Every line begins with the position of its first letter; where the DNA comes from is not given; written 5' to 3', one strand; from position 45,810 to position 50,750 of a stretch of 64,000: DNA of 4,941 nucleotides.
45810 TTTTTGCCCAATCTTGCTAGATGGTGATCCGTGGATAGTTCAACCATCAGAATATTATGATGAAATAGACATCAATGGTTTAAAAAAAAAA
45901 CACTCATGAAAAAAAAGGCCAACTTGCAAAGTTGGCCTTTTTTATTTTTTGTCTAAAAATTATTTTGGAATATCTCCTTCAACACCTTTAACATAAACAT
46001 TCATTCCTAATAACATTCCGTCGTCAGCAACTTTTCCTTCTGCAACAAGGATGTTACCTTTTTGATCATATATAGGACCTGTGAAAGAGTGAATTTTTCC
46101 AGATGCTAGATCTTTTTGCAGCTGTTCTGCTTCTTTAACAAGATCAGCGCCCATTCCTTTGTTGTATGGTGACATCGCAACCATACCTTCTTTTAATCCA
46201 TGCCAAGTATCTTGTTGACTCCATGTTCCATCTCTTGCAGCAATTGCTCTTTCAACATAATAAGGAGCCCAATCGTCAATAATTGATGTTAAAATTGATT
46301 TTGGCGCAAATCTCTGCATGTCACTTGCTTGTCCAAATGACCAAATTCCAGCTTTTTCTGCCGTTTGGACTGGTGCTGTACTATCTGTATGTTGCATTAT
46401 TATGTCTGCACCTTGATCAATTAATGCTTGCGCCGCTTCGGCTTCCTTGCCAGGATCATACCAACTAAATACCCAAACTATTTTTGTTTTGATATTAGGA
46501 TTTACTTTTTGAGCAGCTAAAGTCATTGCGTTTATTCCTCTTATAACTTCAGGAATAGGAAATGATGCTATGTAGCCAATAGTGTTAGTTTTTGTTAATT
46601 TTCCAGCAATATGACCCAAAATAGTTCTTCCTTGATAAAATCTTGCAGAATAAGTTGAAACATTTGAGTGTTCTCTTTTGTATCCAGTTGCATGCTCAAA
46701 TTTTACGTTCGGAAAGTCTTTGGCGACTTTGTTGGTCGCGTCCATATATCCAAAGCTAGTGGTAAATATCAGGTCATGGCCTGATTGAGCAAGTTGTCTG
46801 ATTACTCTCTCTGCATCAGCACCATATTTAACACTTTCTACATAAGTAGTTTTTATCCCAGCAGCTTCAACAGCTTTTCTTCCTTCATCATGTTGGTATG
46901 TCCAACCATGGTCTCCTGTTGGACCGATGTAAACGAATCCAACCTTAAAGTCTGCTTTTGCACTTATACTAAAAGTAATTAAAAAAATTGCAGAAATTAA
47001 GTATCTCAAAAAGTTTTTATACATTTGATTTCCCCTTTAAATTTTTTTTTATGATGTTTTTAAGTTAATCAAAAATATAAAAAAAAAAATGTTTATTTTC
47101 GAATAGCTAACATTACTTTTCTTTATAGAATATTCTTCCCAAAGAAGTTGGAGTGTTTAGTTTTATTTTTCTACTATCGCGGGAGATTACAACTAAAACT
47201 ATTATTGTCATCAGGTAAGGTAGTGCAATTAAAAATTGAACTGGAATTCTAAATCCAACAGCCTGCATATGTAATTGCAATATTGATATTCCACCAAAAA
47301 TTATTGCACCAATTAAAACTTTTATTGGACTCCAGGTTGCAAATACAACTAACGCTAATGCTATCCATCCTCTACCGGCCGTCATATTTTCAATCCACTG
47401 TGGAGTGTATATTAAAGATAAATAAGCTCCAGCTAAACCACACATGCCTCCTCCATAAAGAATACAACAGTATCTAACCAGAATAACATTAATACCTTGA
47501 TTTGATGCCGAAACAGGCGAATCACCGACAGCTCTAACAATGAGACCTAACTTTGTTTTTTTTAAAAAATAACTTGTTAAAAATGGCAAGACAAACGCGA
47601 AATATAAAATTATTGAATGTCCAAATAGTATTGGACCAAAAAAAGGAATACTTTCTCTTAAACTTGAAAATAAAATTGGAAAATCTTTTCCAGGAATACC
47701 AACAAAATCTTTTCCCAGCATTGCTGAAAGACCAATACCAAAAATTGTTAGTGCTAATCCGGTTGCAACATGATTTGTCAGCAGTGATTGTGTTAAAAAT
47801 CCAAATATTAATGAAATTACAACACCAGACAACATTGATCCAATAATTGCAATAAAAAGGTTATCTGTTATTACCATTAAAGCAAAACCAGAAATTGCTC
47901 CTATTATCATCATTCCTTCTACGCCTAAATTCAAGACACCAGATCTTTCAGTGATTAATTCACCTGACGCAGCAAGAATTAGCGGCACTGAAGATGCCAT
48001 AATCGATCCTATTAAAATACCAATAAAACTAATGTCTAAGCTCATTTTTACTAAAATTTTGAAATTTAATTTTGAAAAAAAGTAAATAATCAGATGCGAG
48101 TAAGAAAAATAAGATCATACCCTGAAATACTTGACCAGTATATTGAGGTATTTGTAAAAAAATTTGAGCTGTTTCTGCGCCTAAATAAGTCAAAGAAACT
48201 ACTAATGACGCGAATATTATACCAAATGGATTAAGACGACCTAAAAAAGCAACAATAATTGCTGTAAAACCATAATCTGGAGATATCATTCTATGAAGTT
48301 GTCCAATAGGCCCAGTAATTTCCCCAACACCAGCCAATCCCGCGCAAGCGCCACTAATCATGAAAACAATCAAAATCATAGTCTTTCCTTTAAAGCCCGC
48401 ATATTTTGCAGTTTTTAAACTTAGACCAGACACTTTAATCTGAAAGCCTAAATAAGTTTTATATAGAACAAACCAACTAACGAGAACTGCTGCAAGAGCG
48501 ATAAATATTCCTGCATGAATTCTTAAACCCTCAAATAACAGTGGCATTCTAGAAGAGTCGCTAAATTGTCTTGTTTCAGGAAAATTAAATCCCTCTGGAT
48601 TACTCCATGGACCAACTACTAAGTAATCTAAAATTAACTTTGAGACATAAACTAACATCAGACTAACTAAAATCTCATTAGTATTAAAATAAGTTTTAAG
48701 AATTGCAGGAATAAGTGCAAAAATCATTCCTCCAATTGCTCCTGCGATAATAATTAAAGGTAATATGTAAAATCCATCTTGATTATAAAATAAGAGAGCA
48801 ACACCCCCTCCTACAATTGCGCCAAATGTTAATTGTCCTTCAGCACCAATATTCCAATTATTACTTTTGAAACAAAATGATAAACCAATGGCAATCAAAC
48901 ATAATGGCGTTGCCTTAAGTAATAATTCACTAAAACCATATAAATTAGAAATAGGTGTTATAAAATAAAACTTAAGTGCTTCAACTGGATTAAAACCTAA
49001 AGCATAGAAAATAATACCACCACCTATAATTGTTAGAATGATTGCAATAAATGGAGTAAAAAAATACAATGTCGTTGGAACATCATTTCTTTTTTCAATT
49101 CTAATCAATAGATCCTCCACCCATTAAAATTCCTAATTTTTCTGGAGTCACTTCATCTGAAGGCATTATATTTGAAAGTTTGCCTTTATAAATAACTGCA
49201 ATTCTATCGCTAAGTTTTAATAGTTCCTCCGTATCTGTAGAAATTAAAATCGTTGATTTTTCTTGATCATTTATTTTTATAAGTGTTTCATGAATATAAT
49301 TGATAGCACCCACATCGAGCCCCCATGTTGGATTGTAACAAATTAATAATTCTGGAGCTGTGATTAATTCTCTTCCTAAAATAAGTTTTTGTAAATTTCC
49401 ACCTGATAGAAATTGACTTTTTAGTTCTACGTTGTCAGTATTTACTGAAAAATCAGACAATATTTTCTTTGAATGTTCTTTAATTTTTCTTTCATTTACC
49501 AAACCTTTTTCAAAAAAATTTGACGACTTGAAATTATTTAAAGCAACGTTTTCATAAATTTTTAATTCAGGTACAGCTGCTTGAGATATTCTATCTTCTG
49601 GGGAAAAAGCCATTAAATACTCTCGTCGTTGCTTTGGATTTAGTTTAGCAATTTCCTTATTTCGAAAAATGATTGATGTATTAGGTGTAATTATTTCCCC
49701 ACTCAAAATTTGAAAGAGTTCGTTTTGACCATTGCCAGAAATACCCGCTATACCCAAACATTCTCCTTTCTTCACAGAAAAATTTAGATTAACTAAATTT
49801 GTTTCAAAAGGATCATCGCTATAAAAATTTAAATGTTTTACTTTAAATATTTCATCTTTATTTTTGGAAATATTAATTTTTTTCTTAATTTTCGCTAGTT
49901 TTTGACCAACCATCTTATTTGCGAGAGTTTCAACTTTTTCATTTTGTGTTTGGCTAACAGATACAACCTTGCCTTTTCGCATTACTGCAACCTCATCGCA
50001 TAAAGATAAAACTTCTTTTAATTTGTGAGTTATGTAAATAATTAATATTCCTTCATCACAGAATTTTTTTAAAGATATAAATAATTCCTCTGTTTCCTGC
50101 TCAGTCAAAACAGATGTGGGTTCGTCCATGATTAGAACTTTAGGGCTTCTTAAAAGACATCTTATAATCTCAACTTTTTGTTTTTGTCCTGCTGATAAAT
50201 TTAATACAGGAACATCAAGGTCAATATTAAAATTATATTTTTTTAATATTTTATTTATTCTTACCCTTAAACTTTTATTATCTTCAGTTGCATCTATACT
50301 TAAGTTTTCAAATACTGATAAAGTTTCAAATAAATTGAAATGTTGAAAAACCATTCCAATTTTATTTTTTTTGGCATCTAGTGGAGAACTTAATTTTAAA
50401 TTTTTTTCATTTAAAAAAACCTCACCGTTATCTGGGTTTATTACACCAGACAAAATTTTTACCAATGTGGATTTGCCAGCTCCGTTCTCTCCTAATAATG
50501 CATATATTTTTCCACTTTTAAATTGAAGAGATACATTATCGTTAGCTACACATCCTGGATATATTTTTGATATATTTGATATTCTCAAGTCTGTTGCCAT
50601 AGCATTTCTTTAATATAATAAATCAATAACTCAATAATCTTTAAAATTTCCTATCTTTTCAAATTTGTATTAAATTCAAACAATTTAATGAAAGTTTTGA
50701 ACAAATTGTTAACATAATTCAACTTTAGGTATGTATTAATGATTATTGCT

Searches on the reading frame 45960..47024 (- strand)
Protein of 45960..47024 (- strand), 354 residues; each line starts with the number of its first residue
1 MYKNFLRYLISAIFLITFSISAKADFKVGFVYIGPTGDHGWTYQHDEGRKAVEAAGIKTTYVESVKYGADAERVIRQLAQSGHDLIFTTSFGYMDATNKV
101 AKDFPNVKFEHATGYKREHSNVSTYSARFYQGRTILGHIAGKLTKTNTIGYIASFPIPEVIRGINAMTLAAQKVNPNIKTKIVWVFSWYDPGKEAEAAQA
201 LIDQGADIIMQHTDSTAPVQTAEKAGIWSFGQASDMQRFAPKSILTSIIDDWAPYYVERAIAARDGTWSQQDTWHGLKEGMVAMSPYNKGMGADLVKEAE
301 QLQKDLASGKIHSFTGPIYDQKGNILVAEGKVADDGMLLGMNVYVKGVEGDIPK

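Call 60: search_protein_families(library=pfam, proteins=[window:45960-47024:-], max_evalue=0.00001)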
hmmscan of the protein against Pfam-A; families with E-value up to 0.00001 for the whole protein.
window:45960-47024:- (354 aa): 1 family
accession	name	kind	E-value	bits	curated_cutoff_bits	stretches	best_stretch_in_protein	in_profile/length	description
PF02608.20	Bmp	-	2.5e-55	188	24.1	1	27-305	3-289/301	ABC transporter substrate-binding protein PnrA-like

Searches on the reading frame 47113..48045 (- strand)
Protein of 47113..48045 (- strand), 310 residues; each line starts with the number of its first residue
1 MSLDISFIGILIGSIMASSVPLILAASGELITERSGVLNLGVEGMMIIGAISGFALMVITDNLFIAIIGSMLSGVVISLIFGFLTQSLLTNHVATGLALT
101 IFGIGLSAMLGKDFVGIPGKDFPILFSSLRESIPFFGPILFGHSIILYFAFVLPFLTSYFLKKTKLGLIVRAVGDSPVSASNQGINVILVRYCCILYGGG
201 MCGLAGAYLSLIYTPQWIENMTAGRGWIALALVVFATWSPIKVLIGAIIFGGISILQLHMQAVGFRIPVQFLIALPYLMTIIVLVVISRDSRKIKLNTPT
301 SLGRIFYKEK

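Call 60: search_protein_families(library=pfam, proteins=[window:47113-48045:-], max_evalue=0.00001)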
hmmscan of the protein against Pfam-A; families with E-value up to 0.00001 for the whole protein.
window:47113-48045:- (310 aa): 1 family
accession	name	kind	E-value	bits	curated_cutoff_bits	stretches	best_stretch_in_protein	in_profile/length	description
PF02653.21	BPD_transp_2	-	4.6e-34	118.2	26.8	1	12-284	2-269/269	Branched-chain amino acid transport system / permease component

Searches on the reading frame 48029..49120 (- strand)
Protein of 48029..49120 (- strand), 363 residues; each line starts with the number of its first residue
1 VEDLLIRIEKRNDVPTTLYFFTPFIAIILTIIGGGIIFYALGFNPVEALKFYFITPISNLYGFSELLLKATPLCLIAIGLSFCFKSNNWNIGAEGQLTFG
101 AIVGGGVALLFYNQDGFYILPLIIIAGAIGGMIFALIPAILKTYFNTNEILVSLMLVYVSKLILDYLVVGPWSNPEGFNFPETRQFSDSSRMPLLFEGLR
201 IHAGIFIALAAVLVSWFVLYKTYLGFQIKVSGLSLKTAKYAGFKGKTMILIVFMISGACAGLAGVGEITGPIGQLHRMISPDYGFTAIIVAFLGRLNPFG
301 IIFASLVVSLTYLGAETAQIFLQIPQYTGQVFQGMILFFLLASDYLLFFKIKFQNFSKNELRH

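Call 60: search_protein_families(library=pfam, proteins=[window:48029-49120:-], max_evalue=0.00001)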
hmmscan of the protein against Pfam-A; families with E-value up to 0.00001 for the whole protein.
window:48029-49120:- (363 aa): 1 family
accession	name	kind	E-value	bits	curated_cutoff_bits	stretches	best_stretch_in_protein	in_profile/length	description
PF02653.21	BPD_transp_2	-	8.3e-45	153.4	26.8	1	64-341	3-269/269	Branched-chain amino acid transport system / permease component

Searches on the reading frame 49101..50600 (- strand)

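Call 60: search_protein_families(library=pfam, proteins=[window:49101-50600:-], max_evalue=0.00001)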
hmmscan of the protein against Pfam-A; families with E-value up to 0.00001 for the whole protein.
window:49101-50600:- (499 aa): 1 family
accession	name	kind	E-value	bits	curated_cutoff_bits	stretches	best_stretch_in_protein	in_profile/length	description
PF00005.33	ABC_tran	-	9.9e-51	172.4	25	2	21-163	2-137/137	ABC transporter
